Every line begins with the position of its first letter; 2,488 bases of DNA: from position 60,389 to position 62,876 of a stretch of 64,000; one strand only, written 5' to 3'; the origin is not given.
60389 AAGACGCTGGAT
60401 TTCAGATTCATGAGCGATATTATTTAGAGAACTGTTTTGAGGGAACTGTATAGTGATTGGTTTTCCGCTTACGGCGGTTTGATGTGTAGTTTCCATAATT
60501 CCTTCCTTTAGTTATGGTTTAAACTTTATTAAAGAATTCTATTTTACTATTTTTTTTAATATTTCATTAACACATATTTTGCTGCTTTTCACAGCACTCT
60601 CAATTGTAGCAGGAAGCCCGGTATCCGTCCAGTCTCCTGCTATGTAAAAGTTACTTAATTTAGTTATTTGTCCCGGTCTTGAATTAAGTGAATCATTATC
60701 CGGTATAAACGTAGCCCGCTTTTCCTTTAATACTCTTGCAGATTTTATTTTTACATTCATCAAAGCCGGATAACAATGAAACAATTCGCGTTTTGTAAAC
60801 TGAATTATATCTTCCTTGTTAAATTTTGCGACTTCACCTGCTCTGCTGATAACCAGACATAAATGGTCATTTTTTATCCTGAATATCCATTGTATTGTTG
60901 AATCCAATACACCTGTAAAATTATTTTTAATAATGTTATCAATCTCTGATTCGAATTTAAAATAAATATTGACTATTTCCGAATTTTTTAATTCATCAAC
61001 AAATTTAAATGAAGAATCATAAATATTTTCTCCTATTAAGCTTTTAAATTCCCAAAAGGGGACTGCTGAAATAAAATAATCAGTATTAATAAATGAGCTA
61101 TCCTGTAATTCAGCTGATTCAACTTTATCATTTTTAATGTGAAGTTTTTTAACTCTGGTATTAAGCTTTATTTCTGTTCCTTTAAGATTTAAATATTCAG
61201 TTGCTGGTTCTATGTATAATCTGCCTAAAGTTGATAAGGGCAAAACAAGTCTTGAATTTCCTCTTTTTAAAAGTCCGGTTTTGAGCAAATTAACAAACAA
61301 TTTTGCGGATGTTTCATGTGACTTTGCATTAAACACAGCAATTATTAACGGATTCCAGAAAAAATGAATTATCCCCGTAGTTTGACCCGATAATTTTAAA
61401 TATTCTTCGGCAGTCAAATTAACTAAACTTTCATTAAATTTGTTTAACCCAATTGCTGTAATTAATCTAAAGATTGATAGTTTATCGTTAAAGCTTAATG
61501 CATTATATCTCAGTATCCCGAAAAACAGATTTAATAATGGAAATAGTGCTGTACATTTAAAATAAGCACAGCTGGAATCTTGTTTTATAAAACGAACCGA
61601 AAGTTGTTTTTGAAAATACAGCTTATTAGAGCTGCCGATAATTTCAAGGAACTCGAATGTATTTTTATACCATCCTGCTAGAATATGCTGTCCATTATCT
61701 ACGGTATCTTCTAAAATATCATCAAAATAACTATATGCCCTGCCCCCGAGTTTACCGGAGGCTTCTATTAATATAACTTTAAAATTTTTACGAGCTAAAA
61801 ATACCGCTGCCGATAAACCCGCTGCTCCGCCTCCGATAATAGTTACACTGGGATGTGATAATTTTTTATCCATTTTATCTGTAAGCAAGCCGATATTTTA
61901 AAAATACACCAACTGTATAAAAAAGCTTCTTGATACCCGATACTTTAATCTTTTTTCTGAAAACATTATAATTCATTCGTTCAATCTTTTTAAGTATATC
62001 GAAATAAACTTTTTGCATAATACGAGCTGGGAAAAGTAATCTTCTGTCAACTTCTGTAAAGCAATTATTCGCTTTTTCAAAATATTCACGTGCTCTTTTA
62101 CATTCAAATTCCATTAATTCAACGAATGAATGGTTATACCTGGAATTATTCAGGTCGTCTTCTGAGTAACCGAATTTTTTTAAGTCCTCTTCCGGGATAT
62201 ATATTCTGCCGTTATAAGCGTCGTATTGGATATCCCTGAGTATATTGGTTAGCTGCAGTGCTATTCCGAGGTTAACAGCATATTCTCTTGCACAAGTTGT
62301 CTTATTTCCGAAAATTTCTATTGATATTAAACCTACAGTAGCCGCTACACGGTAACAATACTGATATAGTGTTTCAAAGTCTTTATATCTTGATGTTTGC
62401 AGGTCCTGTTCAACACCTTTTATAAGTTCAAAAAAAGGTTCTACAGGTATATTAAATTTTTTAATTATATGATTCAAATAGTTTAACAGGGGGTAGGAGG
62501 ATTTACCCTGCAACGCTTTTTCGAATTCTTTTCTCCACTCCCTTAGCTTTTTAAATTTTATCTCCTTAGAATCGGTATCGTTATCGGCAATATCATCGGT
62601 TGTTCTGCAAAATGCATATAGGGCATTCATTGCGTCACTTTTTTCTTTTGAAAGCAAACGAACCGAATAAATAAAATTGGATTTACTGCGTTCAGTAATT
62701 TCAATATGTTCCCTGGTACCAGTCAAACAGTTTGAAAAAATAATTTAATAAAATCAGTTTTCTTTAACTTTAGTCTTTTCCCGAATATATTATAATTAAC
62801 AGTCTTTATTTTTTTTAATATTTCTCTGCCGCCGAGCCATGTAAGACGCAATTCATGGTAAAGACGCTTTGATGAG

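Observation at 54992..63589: Squalene synthesis genes hpnC-hpnD-hpnE run directly into an uncharacterised DUF2229 protein and a double HgdC-type ATPase 'activase' (putative five-gene operon)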

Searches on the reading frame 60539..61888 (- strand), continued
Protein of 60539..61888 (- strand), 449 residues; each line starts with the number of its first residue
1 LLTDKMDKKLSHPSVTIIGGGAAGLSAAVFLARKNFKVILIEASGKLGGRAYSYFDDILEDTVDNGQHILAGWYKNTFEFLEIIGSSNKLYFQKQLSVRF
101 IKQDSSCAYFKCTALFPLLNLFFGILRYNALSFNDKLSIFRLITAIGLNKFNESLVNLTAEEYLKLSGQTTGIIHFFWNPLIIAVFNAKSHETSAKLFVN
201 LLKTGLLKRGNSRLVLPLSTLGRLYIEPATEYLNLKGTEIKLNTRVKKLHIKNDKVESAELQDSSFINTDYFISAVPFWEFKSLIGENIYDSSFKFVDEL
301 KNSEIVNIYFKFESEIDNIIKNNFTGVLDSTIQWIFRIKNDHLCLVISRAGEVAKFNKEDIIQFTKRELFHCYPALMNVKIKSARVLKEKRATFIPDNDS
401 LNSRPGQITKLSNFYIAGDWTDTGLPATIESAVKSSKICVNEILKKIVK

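Call 73: find_encoding_contigs(protein=P0380, flank=9000, max_places=1)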
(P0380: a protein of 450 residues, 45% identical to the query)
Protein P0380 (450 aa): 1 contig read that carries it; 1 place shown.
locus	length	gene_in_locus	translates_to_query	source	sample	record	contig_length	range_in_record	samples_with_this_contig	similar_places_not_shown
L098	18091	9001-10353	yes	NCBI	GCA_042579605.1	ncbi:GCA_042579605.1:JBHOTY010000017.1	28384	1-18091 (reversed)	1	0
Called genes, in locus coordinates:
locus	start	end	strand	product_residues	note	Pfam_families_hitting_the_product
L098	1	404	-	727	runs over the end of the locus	PF02012:BNR (faint), PF15902:Sortilin-Vps10 (faint), PF14870:PSII_BNR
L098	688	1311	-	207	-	PF00041:fn3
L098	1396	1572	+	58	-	-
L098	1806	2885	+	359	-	PF11551:Omp28, PF18962:Por_Secre_tail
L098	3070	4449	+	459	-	PF02012:BNR (faint), PF18962:Por_Secre_tail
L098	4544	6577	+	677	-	PF13860:FlgD_ig (faint), PF18962:Por_Secre_tail (weak)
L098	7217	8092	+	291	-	PF00494:SQS_PSY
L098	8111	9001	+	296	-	PF00494:SQS_PSY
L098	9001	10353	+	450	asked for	PF01266:DAO (weak), PF01593:Amino_oxidase, PF03486:HI0933_like (faint), PF06100:MCRA (weak), PF07992:Pyr_redox_2 (faint), PF13450:NAD_binding_8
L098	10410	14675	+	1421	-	PF01869:BcrAD_BadFG, PF09989:DUF2229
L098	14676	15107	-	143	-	-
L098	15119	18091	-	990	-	PF07517:SecA_DEAD, PF01043:SecA_PP_bind, PF21090:P-loop_SecA, PF07516:SecA_SW, PF02810:SEC-C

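Call 74: find_encoding_contigs(protein=P0382, flank=9000, max_places=1)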
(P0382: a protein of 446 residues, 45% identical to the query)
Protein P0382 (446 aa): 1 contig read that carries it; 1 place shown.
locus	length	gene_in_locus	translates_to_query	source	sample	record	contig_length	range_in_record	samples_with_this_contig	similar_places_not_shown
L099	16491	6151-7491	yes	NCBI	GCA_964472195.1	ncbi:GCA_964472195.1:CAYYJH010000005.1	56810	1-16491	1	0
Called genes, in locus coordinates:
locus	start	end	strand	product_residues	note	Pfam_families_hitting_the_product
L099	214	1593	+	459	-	PF02012:BNR (faint), PF18962:Por_Secre_tail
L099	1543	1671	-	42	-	-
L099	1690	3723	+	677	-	PF21471:Reelin_subrepeat-B (faint)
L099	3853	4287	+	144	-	-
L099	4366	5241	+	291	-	PF00494:SQS_PSY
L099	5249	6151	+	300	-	PF00494:SQS_PSY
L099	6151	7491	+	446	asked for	PF01266:DAO (weak), PF01593:Amino_oxidase, PF03486:HI0933_like (faint), PF07992:Pyr_redox_2 (faint), PF13450:NAD_binding_8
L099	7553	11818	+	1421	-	PF01869:BcrAD_BadFG, PF09989:DUF2229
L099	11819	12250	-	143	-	-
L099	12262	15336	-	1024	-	PF07517:SecA_DEAD, PF00270:DEAD (weak), PF01043:SecA_PP_bind, PF21090:P-loop_SecA, PF07516:SecA_SW, PF02810:SEC-C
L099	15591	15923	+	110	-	PF00037:Fer4 (weak), PF12797:Fer4_2 (faint), PF13237:Fer4_10 (faint), PF12800:Fer4_4 (faint), PF13183:Fer4_8 (weak), PF12838:Fer4_7 (weak), PF13187:Fer4_9 (weak)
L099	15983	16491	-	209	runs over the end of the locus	PF01252:Peptidase_A8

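Call 75: find_encoding_contigs(protein=P0385, flank=9000, max_places=1)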
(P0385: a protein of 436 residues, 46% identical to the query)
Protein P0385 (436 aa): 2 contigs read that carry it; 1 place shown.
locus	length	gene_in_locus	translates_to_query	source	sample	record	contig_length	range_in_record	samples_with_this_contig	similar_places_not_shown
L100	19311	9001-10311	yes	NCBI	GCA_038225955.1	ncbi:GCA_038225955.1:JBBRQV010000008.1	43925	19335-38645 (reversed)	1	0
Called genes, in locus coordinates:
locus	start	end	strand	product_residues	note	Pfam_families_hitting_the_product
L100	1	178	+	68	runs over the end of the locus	-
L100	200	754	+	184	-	PF01872:RibD_C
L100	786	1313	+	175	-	PF01872:RibD_C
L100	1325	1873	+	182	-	PF01872:RibD_C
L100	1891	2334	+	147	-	PF04173:DoxD (weak), PF07681:DoxX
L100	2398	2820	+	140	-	PF00903:Glyoxalase, PF06983:3-dmu-9_3-mt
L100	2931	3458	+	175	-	PF13563:2_5_RNA_ligase2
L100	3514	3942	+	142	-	PF01022:HTH_5, PF12840:HTH_20, PF01978:TrmB (weak)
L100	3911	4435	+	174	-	PF08327:AHSA1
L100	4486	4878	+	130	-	PF00903:Glyoxalase (faint)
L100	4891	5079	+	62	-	-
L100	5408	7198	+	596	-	PF13181:TPR_8 (faint), PF00515:TPR_1 (faint), PF07719:TPR_2 (faint), PF17874:TPR_MalT (weak), PF13424:TPR_12, PF00512:HisKA, PF02518:HATPase_c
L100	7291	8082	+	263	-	PF00494:SQS_PSY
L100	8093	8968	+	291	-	PF00494:SQS_PSY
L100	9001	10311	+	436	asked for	PF01593:Amino_oxidase, PF03486:HI0933_like (faint), PF06100:MCRA (faint), PF07992:Pyr_redox_2 (faint), PF13450:NAD_binding_8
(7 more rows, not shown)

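Call 81: find_homologous_proteins(query=L098:10410-14675:+, max_evalue=1e-30)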
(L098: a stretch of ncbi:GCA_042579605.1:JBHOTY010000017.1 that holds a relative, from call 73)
Query L098:10410-14675:+ (1421 aa): 7804 proteins with E <= 1e-30 among 8000 candidates; the best 120 are listed.
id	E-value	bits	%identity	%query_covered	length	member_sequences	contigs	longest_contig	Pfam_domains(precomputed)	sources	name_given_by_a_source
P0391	0.0e+0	3108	97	100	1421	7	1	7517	PF01869.27,PF09989.16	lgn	-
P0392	0.0e+0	2665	82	100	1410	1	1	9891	PF01869.27,PF09989.16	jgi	jgi:predicted CoA-substrate-specific enzyme activase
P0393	0.0e+0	2549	78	100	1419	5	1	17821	PF01869.27,PF09989.16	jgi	-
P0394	0.0e+0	2329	71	100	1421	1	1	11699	PF01869.27,PF09989.16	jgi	jgi:predicted CoA-substrate-specific enzyme activase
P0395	0.0e+0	2307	71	100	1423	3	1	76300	PF01869.27,PF09989.16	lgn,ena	-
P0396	0.0e+0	2307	70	100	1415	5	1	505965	PF01869.27,PF09989.16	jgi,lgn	jgi:predicted CoA-substrate-specific enzyme activase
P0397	0.0e+0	2288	70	100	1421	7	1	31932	PF01869.27,PF09989.16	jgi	jgi:predicted CoA-substrate-specific enzyme activase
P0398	0.0e+0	2276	69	100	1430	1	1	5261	PF01869.27,PF09989.16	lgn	-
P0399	0.0e+0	2275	69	100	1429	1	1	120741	PF01869.27,PF09989.16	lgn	-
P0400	0.0e+0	2265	70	99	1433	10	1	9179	PF01869.27,PF09989.16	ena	-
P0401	0.0e+0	2256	69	99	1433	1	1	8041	PF01869.27,PF09989.16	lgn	-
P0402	0.0e+0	2237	68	100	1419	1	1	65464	PF01869.27,PF09989.16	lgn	-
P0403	0.0e+0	2218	69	99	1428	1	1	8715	PF01869.27,PF09989.16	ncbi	-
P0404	0.0e+0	2211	67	100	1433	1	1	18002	PF01869.27,PF09989.16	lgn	-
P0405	0.0e+0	2201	67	100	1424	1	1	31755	PF01869.27,PF09989.16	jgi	jgi:predicted CoA-substrate-specific enzyme activase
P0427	0.0e+0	2143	65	100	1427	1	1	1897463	PF01869.27,PF09989.16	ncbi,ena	-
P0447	0.0e+0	2069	63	100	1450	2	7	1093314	PF01869.27,PF09989.16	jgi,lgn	-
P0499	0.0e+0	1862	62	93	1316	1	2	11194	PF01869.27,PF09989.16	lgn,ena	-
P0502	0.0e+0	1818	55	100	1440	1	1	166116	PF01869.27,PF09989.16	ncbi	-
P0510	0.0e+0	1745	56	100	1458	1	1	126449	PF01869.27,PF09989.16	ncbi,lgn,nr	ncbi:MAG: acyl-CoA dehydratase activase [Ignavibacteriales bacterium]|nr:acyl-CoA dehydratase activa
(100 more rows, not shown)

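Call 82: find_encoding_contigs(protein=P0427, flank=8000, max_places=1)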
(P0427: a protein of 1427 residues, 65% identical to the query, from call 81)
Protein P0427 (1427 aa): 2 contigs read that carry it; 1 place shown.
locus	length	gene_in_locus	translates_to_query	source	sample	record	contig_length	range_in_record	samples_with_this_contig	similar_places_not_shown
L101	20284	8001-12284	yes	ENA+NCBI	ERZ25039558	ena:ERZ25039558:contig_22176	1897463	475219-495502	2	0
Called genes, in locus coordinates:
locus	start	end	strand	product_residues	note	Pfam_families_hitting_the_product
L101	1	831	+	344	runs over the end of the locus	PF16819:DUF5074 (faint), PF25174:Beta-prop_THOC3 (faint), PF23414:Beta-prop_EML_2 (faint)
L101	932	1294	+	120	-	-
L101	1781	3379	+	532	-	PF01425:Amidase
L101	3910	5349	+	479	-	-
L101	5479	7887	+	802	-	PF15902:Sortilin-Vps10 (weak), PF14870:PSII_BNR (faint), PF18962:Por_Secre_tail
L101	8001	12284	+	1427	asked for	PF01869:BcrAD_BadFG, PF09989:DUF2229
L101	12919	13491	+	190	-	PF20862:DUF6843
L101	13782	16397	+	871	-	PF15902:Sortilin-Vps10 (weak), PF18962:Por_Secre_tail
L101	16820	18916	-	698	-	PF07715:Plug, PF00593:TonB_dep_Rec_b-barrel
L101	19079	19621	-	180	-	-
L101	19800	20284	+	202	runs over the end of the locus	PF00583:Acetyltransf_1, PF13673:Acetyltransf_10 (weak), PF13508:Acetyltransf_7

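Call 83: find_encoding_contigs(protein=P0447, flank=8000, max_places=1)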
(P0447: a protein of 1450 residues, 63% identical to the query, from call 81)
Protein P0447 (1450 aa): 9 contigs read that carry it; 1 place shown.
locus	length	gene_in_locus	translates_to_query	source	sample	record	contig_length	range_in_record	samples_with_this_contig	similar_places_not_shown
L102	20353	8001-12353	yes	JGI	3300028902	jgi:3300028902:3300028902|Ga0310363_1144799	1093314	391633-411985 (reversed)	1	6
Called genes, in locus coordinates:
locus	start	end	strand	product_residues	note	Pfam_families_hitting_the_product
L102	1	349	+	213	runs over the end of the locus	-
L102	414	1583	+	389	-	PF00291:PALP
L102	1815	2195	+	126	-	-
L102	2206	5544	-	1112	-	PF13401:AAA_22 (faint), PF07719:TPR_2 (faint), PF25873:WHD_MalT, PF12895:ANAPC3 (faint), PF14559:TPR_19 (faint), PF25058:ARM_TT21 (faint), PF13181:TPR_8 (faint), PF03704:BTAD, +3 more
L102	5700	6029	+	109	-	PF18962:Por_Secre_tail (weak)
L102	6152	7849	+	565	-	PF06739:SBBP (weak), PF18962:Por_Secre_tail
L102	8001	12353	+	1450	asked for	PF01869:BcrAD_BadFG, PF09989:DUF2229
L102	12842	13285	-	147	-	-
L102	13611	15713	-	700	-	PF02629:CoA_binding, PF13380:CoA_binding_2, PF13607:Succ_CoA_lig, PF19045:Ligase_CoA_2, PF13549:ATP-grasp_5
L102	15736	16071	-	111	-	PF00403:HMA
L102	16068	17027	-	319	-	-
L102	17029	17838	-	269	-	PF13115:YtkA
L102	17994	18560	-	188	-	PF01558:POR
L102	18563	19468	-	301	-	PF02775:TPP_enzyme_C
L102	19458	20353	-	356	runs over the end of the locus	PF01855:POR_N, PF02780:Transketolase_C (weak), PF17147:PFOR_II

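Call 84: find_encoding_contigs(protein=P0502, flank=8000, max_places=1)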
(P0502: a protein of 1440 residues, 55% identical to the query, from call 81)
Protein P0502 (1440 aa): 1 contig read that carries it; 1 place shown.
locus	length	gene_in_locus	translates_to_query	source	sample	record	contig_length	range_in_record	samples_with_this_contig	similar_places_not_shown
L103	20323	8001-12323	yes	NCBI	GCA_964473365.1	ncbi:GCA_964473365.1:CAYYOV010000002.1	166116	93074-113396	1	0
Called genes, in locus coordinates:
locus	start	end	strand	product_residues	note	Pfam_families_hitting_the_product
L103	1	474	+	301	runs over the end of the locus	PF00528:BPD_transp_1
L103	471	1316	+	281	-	PF00528:BPD_transp_1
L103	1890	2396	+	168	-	PF01895:PhoU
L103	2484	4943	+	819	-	-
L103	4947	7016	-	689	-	PF07715:Plug, PF03797:Autotransporter (faint), PF00593:TonB_dep_Rec_b-barrel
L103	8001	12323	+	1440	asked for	PF01869:BcrAD_BadFG, PF09989:DUF2229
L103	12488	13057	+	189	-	-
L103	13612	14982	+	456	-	PF28597:T2SSF_N (weak), PF00482:T2SSF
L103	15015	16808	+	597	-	PF00437:T2SSE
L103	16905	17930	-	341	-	-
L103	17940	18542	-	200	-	-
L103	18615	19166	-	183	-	-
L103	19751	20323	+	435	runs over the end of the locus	PF00437:T2SSE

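Call 85: find_encoding_contigs(protein=P0510, flank=8000, max_places=1)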
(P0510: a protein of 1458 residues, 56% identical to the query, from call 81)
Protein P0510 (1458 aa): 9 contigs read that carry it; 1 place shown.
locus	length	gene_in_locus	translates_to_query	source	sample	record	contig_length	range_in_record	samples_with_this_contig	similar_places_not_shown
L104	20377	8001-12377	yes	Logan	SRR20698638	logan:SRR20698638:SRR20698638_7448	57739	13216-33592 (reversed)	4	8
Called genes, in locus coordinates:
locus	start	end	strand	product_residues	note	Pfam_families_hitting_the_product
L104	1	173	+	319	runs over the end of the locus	PF00158:Sigma54_activat, PF14532:Sigma54_activ_2, PF07724:AAA_2 (weak), PF07728:AAA_5 (weak), PF25601:AAA_lid_14, PF02954:HTH_8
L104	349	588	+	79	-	-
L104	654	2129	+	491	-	PF14522:Cytochrome_C7 (faint), PF09699:Paired_CXXCH_1 (faint), PF14537:Cytochrom_c3_2 (faint), PF22113:Mtrc-MtrF_II-IV_dom (faint), PF18962:Por_Secre_tail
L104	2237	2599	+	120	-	-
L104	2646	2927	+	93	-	-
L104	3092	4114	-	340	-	PF13353:Fer4_12 (faint), PF04055:Radical_SAM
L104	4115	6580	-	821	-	PF20437:LonC_helical, PF13654:AAA_32, PF20436:LonB_AAA-LID, PF05362:Lon_C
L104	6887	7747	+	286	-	PF11138:DUF2911, PF12569:NatA_aux_su (faint)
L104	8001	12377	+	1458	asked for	PF01869:BcrAD_BadFG, PF09989:DUF2229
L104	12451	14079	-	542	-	PF00115:COX1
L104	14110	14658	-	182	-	-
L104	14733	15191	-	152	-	PF00115:COX1 (weak)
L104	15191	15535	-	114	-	-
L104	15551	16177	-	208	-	PF20046:DUF6448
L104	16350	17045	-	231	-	PF00027:cNMP_binding, PF13545:HTH_Crp_2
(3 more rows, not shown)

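Call 86: find_encoding_contigs(protein=P0499, flank=10000, max_places=2)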
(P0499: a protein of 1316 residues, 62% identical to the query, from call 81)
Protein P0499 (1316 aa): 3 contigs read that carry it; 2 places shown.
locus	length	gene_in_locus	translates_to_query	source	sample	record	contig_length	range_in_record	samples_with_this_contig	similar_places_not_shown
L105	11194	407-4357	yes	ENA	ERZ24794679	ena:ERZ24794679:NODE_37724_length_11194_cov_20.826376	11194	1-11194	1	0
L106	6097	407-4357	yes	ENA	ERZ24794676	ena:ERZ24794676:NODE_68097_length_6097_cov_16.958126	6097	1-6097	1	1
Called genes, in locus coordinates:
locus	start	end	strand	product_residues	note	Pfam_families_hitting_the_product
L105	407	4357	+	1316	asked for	PF01869:BcrAD_BadFG, PF09989:DUF2229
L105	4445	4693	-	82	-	PF07311:Dodecin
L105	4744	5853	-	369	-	PF00072:Response_reg, PF13487:HD_5, PF01966:HD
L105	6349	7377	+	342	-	PF01073:3Beta_HSD, PF01370:Epimerase, PF02719:Polysacc_synt_2, PF04321:RmlD_sub_bind, PF07993:NAD_binding_4 (weak), PF16363:GDP_Man_Dehyd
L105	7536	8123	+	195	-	PF01161:PBP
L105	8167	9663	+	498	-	-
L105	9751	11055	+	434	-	-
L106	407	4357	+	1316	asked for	PF01869:BcrAD_BadFG, PF09989:DUF2229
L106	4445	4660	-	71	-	PF07311:Dodecin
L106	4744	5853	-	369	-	PF00072:Response_reg, PF13487:HD_5, PF01966:HD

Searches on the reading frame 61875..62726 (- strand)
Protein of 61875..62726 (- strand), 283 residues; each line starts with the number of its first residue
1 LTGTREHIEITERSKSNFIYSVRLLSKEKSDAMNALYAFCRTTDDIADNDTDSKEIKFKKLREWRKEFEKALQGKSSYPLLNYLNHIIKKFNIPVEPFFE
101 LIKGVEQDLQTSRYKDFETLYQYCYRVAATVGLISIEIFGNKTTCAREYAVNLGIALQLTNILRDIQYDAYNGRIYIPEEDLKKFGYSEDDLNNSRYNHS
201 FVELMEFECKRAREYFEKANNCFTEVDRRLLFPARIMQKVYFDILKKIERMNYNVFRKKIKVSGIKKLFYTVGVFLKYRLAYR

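Call 3: search_protein_families(library=pfam, proteins=[window:61875-62726:-], max_evalue=0.01)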
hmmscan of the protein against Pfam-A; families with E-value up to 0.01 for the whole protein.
window:61875-62726:- (283 aa): 1 family
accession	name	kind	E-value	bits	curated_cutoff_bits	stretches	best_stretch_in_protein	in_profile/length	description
PF00494.24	SQS_PSY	-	5.4e-74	249.7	26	1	13-264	3-261/263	Squalene/phytoene synthase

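Call 4: search_protein_families(library=ncbifam, proteins=[window:61875-62726:-], max_evalue=0.01)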
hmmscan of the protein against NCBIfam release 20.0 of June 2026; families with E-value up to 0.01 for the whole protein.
window:61875-62726:- (283 aa): 6 families
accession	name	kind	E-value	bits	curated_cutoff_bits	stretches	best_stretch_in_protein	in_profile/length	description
TIGR03465.1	HpnD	equivalog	6.6e-86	287.6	278.6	1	11-271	2-261/267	presqualene diphosphate synthase HpnD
NF045686.1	PhytoSynCyanob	equivalog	2.6e-62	210.7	550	1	9-276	26-305/310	15-cis-phytoene synthase CrtB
TIGR03464.1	HpnC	equivalog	1.6e-60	204.9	250.45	1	13-270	4-261/267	squalene synthase HpnC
NF042419.1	Phyto_syn_CrtB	equivalog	9.9e-33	114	480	1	14-268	15-276/306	15-cis-phytoene synthase CrtB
NF045921.1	PhytnSynCrtBRhod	equivalog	6.4e-31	108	500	1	13-271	17-272/307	15-cis-phytoene synthase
TIGR01559.1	squal_synth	equivalog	2.1e-07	30.5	286.75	1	15-262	14-283/337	squalene synthase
